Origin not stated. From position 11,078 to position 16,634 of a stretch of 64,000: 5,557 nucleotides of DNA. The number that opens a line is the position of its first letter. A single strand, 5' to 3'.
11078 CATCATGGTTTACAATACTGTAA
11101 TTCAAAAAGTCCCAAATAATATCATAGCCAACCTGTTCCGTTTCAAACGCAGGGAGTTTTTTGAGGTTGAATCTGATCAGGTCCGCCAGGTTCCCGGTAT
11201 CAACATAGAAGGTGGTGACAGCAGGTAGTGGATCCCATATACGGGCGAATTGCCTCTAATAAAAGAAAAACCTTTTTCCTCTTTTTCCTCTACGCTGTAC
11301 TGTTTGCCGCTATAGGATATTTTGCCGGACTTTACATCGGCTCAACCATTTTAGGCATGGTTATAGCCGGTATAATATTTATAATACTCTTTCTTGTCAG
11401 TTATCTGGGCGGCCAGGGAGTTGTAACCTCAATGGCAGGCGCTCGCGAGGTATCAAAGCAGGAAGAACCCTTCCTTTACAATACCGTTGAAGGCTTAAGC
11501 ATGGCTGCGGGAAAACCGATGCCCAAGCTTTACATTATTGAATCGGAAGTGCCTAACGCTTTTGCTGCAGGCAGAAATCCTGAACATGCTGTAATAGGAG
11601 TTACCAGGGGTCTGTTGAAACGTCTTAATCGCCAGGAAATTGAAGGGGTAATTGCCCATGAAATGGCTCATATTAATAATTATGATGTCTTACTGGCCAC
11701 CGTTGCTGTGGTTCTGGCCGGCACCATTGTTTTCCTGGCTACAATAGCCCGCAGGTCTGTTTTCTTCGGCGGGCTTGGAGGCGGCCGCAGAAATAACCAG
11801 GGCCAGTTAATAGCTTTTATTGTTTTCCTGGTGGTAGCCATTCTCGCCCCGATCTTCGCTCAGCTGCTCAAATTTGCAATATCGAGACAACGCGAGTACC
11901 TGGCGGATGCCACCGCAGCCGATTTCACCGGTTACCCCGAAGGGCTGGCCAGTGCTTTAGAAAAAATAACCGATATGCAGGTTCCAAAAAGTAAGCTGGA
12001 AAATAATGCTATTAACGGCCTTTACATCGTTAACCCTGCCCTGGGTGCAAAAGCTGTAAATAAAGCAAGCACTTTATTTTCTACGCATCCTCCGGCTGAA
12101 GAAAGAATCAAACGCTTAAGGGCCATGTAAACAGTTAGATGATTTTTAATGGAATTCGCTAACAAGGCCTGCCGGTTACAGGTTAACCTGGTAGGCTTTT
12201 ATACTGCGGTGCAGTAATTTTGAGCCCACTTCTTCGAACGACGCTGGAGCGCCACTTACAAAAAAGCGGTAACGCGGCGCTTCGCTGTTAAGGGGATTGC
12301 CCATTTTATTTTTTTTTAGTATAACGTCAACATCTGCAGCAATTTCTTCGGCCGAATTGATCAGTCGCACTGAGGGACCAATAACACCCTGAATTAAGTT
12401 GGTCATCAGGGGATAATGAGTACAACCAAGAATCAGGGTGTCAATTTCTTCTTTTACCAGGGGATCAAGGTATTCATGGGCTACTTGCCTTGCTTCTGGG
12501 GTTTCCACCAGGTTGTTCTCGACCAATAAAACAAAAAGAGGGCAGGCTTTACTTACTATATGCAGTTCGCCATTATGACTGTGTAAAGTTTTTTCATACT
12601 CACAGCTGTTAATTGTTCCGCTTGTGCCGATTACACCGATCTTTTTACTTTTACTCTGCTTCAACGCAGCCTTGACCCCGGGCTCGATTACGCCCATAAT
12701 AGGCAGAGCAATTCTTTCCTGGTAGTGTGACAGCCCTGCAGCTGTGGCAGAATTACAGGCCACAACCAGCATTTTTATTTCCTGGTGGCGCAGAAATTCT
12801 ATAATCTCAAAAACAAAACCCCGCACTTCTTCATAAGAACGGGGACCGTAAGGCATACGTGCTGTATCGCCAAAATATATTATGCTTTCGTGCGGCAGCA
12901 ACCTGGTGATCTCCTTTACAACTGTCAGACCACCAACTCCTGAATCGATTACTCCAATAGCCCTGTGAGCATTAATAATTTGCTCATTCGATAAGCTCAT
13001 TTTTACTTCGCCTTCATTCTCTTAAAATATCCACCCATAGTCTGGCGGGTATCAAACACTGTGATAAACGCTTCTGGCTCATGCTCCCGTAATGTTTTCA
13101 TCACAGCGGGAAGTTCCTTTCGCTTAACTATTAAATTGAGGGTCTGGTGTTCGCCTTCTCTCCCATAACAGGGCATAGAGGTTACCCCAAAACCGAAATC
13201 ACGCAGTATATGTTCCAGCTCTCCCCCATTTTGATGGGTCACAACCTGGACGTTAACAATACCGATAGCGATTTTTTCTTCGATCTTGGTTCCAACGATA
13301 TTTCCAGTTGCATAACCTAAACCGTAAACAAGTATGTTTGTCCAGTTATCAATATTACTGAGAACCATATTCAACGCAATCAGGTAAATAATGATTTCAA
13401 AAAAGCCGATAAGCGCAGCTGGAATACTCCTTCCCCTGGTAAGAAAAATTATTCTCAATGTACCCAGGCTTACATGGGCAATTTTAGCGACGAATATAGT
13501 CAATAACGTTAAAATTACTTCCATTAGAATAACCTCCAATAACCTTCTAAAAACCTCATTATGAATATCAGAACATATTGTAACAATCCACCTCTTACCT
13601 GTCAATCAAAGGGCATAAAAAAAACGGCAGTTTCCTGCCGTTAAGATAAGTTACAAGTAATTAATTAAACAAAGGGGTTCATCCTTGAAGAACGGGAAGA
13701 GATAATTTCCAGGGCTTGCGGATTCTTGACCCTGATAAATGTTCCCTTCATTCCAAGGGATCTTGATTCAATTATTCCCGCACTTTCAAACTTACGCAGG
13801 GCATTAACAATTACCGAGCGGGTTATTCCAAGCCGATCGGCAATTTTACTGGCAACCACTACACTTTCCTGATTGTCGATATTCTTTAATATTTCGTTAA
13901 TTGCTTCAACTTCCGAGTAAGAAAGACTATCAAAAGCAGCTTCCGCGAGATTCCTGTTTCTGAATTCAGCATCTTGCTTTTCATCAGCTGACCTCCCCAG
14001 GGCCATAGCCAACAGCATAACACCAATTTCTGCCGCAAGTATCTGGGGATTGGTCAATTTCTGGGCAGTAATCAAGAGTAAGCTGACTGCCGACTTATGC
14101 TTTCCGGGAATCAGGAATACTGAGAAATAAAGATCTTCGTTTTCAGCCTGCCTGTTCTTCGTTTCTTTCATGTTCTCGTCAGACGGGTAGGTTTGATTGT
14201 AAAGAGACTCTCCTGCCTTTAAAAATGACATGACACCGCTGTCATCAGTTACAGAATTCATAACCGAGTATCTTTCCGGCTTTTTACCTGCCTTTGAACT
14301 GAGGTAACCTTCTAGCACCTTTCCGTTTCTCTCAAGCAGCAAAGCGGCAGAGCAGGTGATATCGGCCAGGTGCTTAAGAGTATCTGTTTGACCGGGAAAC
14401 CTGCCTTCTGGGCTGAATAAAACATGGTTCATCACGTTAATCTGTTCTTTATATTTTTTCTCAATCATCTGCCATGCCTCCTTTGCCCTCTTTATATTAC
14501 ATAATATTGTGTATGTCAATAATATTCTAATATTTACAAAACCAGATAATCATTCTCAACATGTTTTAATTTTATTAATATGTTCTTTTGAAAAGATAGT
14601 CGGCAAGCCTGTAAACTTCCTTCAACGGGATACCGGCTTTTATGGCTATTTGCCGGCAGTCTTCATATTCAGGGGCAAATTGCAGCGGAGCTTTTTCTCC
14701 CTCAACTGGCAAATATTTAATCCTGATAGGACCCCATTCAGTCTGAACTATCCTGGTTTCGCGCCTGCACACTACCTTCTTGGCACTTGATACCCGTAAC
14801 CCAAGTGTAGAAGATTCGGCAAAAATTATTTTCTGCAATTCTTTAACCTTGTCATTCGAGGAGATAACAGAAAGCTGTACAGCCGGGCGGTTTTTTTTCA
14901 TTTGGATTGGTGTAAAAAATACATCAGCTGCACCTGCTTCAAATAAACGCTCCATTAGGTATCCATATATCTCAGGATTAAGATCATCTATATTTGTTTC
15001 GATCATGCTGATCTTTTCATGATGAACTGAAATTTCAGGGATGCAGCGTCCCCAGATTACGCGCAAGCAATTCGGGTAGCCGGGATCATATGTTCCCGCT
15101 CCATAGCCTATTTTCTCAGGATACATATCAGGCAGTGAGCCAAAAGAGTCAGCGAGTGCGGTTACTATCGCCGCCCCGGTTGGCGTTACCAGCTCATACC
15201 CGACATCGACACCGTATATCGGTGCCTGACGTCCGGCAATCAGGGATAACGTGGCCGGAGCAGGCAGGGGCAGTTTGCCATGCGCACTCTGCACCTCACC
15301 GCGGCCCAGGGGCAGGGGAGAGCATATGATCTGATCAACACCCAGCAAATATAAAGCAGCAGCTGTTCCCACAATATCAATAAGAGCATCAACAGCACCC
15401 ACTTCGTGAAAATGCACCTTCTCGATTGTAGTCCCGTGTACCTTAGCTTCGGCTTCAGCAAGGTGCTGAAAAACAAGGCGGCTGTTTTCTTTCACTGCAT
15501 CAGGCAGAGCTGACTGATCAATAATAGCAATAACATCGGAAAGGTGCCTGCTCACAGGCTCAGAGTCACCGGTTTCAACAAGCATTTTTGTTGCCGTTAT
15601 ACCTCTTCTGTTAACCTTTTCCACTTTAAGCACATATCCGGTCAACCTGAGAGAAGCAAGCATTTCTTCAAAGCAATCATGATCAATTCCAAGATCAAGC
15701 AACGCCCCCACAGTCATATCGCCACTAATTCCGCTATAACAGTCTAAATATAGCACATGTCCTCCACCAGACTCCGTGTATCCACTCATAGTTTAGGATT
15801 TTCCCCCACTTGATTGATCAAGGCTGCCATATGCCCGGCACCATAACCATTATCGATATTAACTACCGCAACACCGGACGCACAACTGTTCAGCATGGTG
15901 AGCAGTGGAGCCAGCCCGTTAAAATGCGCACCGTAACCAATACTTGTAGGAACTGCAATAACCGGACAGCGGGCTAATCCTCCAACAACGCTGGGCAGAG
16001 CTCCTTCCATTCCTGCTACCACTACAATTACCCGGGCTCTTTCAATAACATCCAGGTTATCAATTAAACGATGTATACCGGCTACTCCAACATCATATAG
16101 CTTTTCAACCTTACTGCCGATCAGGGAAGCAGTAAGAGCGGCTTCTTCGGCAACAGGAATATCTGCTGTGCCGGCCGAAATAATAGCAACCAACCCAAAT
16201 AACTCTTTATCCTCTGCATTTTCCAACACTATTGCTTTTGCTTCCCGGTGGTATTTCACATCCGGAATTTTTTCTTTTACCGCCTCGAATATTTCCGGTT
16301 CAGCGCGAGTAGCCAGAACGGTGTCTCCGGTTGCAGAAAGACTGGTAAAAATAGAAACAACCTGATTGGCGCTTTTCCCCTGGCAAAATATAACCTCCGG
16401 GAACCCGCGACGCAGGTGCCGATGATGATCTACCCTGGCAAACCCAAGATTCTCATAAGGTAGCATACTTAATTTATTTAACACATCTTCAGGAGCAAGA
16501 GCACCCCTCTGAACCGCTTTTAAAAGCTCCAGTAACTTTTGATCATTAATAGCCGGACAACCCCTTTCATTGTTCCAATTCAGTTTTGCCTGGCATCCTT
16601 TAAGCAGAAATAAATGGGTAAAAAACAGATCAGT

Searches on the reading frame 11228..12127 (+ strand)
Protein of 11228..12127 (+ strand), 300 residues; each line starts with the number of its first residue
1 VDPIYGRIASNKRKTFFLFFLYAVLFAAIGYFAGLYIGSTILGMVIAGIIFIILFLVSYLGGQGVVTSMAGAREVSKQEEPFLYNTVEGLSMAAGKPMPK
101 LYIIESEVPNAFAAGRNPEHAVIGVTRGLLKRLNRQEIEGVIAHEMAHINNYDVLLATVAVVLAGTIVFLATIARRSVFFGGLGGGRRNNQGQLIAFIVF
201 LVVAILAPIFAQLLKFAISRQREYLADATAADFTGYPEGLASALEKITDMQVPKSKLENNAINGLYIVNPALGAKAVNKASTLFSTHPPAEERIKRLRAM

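Call 39: search_protein_families(library=pfam, proteins=[window:11228-12127:+], max_evalue=0.0001)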
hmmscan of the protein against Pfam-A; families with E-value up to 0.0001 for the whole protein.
window:11228-12127:+ (300 aa): 1 family
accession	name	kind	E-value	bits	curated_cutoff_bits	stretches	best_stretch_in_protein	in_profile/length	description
PF01435.24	Peptidase_M48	-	2.7e-31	109.3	20.3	1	80-299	4-184/186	Peptidase family M48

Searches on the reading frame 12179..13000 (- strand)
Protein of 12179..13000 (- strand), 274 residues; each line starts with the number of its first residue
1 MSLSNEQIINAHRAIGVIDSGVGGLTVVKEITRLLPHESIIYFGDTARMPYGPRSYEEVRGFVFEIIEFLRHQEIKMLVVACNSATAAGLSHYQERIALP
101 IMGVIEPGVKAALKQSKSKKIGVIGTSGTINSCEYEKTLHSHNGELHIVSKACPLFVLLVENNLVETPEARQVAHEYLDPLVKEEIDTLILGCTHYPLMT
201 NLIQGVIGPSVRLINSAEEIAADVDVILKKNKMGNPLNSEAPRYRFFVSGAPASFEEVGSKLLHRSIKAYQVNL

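Call 39: search_protein_families(library=pfam, proteins=[window:12179-13000:-], max_evalue=0.0001)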
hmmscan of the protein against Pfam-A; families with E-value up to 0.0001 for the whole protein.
window:12179-13000:- (274 aa): 1 family
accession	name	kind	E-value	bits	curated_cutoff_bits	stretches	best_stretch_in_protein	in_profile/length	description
PF01177.27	Asp_Glu_race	-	2.1e-25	90.2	31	1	15-221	1-208/211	Asp/Glu/Hydantoin racemase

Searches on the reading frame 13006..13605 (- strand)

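Call 38: search_protein_families(library=pfam, proteins=[window:13006-13605:-], max_evalue=0.0001)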
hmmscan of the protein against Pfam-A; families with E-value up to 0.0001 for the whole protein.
window:13006-13605:- (200 aa): 2 families
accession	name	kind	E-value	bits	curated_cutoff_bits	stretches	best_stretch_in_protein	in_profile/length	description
PF18955.5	DUF5698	-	2.9e-21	76.1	27.5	1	49-106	1-58/58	Domain of unknown function (DUF5698)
PF10035.14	DUF2179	-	4.8e-10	39.6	22.8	1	139-191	1-55/55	Uncharacterized protein conserved in bacteria (DUF2179)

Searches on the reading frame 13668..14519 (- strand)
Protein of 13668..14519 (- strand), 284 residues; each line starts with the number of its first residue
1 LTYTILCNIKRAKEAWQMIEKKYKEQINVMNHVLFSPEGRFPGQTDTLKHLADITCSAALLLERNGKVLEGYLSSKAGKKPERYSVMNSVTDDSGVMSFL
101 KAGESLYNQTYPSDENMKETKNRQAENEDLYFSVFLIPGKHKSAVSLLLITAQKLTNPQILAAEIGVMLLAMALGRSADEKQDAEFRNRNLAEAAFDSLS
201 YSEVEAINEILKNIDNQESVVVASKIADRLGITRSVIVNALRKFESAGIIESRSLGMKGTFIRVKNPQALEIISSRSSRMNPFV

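Call 38: search_protein_families(library=pfam, proteins=[window:13668-14519:-], max_evalue=0.0001)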
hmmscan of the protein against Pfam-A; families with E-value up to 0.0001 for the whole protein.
window:13668-14519:- (284 aa): 3 families
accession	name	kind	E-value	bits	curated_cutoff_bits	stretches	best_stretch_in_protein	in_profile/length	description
PF08222.17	HTH_CodY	-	2.3e-26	91.6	27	1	220-271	4-55/61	CodY helix-turn-helix domain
PF13545.12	HTH_Crp_2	-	8.4e-07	29.3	27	1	225-271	27-68/70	Crp-like helix-turn-helix domain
PF08279.18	HTH_11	-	6.6e-05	23.2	25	0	208-253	3-49/55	HTH domain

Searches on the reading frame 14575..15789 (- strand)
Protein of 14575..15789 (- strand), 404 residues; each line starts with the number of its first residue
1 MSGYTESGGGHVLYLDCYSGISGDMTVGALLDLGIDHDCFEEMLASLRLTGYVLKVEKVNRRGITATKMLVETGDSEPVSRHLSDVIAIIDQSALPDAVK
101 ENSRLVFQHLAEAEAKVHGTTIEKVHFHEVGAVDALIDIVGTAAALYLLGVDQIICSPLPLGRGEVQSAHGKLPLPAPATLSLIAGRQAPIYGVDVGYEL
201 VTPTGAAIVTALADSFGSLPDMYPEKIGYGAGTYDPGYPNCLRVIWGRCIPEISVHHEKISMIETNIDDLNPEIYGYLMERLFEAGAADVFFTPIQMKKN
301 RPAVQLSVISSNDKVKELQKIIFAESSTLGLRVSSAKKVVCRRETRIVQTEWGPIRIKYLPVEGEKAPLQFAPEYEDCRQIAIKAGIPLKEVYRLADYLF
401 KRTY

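Call 38: search_protein_families(library=pfam, proteins=[window:14578-15789:-], max_evalue=0.0001)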
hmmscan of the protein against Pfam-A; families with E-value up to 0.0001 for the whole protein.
window:14578-15789:- (404 aa): 1 family
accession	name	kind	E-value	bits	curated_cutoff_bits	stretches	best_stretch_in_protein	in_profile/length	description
PF01969.22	Ni_insertion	-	4.9e-146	487.1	22.1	1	13-393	1-375/375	Nickel insertion protein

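Call 59: list_cluster_members(proteins=[window:14578-15789:-, window:9680-10423:-, window:55302-56450:-, window:53577-54350:-, window:50948-52249:-, window:34945-36726:-])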
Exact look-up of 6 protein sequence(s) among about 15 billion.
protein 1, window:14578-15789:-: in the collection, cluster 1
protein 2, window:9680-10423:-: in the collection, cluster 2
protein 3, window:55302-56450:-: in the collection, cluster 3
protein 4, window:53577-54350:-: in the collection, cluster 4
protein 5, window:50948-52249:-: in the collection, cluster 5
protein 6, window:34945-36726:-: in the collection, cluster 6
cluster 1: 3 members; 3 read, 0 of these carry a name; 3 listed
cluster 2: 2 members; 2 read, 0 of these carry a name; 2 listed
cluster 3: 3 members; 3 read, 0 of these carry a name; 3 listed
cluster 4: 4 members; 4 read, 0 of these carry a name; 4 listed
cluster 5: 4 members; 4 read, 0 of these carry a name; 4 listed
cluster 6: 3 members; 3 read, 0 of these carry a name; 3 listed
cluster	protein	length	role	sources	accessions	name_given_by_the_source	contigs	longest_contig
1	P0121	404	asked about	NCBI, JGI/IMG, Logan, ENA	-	-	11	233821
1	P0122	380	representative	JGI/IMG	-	-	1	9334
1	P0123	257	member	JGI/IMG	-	-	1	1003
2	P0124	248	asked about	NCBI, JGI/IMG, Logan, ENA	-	-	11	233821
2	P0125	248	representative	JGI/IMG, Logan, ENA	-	-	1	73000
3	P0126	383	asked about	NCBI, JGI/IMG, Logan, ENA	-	-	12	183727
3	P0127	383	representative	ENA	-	-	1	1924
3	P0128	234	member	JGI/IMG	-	-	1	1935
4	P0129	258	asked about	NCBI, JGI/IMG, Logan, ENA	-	-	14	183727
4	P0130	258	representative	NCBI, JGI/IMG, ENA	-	-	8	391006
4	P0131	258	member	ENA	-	-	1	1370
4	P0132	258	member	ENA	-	-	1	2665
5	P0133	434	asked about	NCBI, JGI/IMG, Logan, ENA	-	-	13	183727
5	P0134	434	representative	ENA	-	-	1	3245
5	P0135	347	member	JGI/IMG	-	-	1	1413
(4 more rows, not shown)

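Call 63: find_encoding_contigs(protein=window:14575-15789:-, flank=1000, max_places=10)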
Protein window:14575-15789:- (404 aa): 23 contigs read that carry it; 8 places shown.
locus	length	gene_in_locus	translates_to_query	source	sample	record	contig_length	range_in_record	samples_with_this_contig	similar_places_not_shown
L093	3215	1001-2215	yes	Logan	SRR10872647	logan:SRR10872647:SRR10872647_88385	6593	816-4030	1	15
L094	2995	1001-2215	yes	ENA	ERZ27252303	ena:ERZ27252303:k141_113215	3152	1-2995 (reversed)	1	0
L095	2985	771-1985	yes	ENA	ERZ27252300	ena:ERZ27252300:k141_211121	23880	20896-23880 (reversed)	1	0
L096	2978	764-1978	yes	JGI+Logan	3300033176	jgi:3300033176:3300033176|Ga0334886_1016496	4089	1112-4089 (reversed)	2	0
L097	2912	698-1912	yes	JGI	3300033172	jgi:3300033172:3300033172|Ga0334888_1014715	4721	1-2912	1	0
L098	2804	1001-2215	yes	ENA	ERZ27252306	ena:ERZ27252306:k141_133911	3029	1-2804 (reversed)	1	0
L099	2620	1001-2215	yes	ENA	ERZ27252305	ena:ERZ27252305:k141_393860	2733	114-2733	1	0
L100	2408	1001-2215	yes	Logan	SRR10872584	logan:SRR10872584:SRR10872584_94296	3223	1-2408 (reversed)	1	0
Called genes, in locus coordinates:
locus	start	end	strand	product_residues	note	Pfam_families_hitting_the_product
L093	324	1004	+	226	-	PF00731:AIRC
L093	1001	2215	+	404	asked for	PF01969:Ni_insertion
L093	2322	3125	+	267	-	PF08222:HTH_CodY, PF13545:HTH_Crp_2 (weak)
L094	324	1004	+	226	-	PF00731:AIRC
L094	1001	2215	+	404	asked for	PF01969:Ni_insertion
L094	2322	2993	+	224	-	?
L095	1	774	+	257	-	?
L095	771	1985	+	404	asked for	PF01969:Ni_insertion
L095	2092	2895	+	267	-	PF08222:HTH_CodY, PF13545:HTH_Crp_2 (weak)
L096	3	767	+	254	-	?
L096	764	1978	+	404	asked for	PF01969:Ni_insertion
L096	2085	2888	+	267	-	PF08222:HTH_CodY, PF13545:HTH_Crp_2 (weak)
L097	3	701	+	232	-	PF00731:AIRC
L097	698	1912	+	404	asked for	PF01969:Ni_insertion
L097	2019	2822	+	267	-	PF08222:HTH_CodY, PF13545:HTH_Crp_2 (weak)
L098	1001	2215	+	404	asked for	PF01969:Ni_insertion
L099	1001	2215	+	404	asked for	PF01969:Ni_insertion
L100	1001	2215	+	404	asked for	PF01969:Ni_insertion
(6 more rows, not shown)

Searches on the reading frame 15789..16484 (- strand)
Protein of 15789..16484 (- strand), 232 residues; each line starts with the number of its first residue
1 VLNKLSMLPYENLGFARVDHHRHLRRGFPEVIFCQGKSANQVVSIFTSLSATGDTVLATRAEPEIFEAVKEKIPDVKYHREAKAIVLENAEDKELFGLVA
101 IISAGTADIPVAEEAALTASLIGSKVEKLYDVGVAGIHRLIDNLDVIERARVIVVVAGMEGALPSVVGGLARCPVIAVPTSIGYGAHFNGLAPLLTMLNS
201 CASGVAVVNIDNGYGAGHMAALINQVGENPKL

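Call 38: search_protein_families(library=pfam, proteins=[window:15789-16484:-], max_evalue=0.0001)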
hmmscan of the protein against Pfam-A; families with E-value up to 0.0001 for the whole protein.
window:15789-16484:- (232 aa): 1 family
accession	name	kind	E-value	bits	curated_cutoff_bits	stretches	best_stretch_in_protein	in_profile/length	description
PF00731.26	AIRC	-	4.1e-14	52.8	30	1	99-226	2-129/148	AIR carboxylase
